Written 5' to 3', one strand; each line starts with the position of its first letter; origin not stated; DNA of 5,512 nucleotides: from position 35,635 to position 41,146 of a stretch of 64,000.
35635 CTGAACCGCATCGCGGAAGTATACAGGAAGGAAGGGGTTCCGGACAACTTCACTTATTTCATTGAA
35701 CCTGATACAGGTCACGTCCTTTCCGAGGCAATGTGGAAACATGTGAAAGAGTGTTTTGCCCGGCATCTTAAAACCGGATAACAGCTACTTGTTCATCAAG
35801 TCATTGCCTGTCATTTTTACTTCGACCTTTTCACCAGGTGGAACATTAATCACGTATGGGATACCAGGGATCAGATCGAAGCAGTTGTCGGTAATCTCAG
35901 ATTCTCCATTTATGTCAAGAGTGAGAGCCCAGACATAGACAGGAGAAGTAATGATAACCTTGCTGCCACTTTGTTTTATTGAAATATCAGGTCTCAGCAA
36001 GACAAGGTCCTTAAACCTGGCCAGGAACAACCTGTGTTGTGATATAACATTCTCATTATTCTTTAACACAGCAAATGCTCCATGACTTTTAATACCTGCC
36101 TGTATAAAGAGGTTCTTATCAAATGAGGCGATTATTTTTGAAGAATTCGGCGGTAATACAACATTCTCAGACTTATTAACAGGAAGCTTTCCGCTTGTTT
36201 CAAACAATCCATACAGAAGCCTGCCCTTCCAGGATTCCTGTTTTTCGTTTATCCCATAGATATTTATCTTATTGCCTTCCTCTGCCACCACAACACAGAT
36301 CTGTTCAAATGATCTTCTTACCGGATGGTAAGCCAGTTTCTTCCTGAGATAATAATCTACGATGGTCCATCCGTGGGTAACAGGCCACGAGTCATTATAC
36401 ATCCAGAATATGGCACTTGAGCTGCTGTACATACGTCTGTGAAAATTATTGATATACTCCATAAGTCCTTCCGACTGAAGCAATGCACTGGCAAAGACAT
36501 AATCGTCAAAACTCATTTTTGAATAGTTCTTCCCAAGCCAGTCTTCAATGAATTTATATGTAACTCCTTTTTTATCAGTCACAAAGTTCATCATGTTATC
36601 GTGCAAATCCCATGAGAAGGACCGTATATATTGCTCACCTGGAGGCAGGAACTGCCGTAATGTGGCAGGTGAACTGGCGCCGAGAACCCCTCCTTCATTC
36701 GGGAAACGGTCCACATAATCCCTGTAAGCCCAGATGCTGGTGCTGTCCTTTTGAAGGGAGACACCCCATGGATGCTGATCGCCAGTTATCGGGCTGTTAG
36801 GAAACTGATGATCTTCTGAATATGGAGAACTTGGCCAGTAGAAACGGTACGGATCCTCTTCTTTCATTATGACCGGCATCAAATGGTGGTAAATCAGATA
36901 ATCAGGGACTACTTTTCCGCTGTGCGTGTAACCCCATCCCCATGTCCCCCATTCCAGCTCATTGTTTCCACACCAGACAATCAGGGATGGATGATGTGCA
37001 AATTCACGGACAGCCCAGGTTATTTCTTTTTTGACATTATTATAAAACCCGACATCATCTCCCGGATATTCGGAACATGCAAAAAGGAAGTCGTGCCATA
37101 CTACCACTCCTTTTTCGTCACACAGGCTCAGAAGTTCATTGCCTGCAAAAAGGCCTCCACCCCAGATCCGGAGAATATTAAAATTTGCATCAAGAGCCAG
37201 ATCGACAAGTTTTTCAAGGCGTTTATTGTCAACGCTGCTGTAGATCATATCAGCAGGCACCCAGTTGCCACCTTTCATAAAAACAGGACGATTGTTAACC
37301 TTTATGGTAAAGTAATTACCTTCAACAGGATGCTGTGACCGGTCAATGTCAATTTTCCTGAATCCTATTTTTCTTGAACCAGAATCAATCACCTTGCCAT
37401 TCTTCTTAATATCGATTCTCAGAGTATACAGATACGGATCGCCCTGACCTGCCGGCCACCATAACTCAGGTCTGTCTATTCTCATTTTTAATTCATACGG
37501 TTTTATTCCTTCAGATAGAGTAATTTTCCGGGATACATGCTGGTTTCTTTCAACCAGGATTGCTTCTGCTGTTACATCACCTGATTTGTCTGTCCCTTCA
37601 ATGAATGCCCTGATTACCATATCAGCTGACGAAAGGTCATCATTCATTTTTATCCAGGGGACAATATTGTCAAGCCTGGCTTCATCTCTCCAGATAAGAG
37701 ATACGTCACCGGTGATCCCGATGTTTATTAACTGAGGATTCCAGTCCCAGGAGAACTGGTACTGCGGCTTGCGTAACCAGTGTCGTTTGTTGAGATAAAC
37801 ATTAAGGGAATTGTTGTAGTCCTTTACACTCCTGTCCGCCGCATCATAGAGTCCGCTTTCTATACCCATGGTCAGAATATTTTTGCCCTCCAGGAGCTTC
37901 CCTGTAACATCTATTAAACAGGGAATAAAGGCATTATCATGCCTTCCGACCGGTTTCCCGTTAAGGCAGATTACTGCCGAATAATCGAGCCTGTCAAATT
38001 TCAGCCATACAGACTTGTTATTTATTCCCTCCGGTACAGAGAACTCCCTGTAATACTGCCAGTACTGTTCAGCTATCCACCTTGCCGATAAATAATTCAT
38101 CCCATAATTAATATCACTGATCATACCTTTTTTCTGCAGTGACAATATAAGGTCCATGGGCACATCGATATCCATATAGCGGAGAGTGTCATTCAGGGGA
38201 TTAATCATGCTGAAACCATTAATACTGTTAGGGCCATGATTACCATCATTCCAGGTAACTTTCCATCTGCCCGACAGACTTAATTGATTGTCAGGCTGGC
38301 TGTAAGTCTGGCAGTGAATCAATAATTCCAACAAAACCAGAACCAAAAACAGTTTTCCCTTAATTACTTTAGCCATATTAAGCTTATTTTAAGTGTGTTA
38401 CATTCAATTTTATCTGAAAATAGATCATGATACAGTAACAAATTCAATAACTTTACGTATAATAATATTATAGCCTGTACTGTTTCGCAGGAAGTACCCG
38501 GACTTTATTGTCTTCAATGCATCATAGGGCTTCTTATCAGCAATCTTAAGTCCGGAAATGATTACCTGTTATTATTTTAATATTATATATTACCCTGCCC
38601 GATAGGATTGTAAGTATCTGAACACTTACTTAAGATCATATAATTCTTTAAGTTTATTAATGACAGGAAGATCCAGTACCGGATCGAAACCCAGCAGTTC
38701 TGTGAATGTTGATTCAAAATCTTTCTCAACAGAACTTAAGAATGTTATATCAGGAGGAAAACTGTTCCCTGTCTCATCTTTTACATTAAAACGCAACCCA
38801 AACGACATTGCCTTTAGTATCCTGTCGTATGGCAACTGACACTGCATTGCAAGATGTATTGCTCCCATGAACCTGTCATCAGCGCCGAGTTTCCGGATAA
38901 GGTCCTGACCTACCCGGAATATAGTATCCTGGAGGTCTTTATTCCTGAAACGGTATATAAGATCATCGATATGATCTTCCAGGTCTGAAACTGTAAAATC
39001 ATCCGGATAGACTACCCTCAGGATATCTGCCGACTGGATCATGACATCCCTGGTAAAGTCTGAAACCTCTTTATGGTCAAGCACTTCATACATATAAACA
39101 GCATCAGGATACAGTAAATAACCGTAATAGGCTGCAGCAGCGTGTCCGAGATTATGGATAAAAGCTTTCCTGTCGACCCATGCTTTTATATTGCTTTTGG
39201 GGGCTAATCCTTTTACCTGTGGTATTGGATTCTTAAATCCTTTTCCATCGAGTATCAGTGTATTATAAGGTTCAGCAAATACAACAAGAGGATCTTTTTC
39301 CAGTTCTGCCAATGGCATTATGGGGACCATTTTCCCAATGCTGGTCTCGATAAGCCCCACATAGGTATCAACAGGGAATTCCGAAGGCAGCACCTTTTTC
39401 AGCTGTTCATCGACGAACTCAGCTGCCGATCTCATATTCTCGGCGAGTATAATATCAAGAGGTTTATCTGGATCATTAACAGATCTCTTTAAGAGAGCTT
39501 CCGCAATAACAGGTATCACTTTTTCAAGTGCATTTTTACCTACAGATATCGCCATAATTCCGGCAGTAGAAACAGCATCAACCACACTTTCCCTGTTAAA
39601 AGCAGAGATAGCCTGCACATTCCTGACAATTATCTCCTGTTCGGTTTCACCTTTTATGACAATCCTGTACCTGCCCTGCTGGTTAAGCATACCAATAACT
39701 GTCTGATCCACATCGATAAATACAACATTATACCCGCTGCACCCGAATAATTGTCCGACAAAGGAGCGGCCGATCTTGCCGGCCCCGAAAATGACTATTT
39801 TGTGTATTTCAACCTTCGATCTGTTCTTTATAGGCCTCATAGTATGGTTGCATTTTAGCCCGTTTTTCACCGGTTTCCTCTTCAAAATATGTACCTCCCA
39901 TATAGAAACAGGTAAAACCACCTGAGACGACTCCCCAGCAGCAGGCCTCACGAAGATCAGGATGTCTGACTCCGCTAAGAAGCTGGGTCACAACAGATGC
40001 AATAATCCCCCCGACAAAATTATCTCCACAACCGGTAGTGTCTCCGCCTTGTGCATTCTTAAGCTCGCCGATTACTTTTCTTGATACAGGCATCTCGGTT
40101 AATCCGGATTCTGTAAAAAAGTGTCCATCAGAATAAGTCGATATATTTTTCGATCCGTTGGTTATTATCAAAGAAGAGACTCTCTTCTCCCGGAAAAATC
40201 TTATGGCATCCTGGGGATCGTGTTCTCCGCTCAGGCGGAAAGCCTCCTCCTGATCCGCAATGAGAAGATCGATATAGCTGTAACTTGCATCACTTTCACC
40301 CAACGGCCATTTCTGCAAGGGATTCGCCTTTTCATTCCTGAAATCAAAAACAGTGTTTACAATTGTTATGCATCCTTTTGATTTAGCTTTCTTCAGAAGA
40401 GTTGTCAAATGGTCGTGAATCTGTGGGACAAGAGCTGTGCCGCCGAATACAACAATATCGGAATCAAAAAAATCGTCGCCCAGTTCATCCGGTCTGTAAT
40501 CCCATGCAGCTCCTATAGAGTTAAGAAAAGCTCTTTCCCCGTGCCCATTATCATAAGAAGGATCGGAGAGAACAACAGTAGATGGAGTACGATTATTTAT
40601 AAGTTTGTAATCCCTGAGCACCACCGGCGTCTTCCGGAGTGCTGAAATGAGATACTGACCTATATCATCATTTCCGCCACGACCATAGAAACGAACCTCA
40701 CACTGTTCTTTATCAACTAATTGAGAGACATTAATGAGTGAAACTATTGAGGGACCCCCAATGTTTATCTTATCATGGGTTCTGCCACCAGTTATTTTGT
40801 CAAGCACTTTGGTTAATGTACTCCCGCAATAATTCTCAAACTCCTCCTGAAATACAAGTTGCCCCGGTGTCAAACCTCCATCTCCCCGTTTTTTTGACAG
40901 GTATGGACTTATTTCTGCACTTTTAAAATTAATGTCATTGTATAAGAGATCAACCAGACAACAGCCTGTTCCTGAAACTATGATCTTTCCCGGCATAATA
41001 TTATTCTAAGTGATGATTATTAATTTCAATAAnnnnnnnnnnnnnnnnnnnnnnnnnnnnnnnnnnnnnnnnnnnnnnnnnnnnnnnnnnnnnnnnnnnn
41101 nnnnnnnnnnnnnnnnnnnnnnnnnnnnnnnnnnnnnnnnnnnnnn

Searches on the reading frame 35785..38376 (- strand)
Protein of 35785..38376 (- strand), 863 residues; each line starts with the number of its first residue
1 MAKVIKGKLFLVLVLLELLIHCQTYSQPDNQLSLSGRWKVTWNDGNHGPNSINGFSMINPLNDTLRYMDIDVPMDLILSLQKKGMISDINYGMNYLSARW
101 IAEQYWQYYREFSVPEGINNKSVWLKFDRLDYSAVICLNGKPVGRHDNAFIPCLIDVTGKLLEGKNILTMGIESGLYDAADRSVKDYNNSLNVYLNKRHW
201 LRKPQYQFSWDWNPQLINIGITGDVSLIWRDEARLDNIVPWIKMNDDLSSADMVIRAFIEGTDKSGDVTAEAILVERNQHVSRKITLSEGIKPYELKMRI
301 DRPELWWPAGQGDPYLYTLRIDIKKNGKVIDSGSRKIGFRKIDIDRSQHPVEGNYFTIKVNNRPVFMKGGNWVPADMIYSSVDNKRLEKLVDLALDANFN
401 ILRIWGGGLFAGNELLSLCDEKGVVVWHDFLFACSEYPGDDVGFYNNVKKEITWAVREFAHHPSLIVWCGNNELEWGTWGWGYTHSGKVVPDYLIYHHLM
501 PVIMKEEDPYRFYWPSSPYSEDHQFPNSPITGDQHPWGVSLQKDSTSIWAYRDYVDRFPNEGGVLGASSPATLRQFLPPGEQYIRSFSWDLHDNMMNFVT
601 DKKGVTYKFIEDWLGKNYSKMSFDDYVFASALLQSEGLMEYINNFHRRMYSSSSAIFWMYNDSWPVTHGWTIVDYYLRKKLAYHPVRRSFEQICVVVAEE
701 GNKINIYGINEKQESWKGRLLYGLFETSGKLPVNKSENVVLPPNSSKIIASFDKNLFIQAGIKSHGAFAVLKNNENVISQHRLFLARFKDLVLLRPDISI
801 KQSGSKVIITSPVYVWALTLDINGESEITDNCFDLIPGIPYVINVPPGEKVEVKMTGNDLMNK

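Call 8: search_protein_families(library=pfam, proteins=[window:35785-38376:-])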
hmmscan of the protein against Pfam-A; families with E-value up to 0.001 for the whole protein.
window:35785-38376:- (863 aa): 5 families
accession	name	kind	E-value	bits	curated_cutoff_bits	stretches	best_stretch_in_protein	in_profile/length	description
PF22666.2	Glyco_hydro_2_N2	-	1.2e-35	123.4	27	1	67-222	11-166/167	Glycosyl hydrolase 2 galactose-binding domain-like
PF00703.27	Glyco_hydro_2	-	5.9e-13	50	23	1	264-340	34-109/109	Glycosyl hydrolases family 2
PF02837.24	Glyco_hydro_2_N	-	3.1e-10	40.7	28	1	33-172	3-133/169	Glycosyl hydrolases family 2, sugar binding domain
PF17786.7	Mannosidase_ig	-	1.9e-09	38.4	23.4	1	703-790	2-91/91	Mannosidase Ig/CBM-like domain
PF17753.7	Ig_mannosidase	-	0.00091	19.3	22.6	0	795-855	3-68/81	Ig-fold domain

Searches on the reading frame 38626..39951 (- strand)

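Call 8: search_protein_families(library=pfam, proteins=[window:38626-39951:-])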
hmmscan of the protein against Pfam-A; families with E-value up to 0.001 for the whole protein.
window:38626-39951:- (441 aa): 4 families
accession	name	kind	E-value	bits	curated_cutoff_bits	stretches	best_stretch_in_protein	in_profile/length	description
PF01232.29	Mannitol_dh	-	1.6e-31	110.3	27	1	51-247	2-198/199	Mannitol dehydrogenase Rossmann domain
PF08125.19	Mannitol_dh_C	-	6.8e-21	75.1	30.7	1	254-401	1-141/190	Mannitol dehydrogenase C-terminal domain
PF03721.20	UDPG_MGDP_dh_N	-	2.9e-05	24.1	27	1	51-138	2-85/187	UDP-glucose/GDP-mannose dehydrogenase family, NAD binding domain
PF02254.24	TrkA_N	-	0.00064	20.5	23.8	1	52-113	1-59/116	TrkA-N domain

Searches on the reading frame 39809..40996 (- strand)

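Call 8: search_protein_families(library=pfam, proteins=[window:39809-40996:-])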
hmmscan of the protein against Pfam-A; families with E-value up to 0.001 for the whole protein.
window:39809-40996:- (395 aa): 1 family
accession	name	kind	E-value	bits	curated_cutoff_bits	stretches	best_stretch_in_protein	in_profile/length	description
PF00294.29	PfkB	-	5.7e-18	65.7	25.8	1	79-370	35-297/302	pfkB family carbohydrate kinase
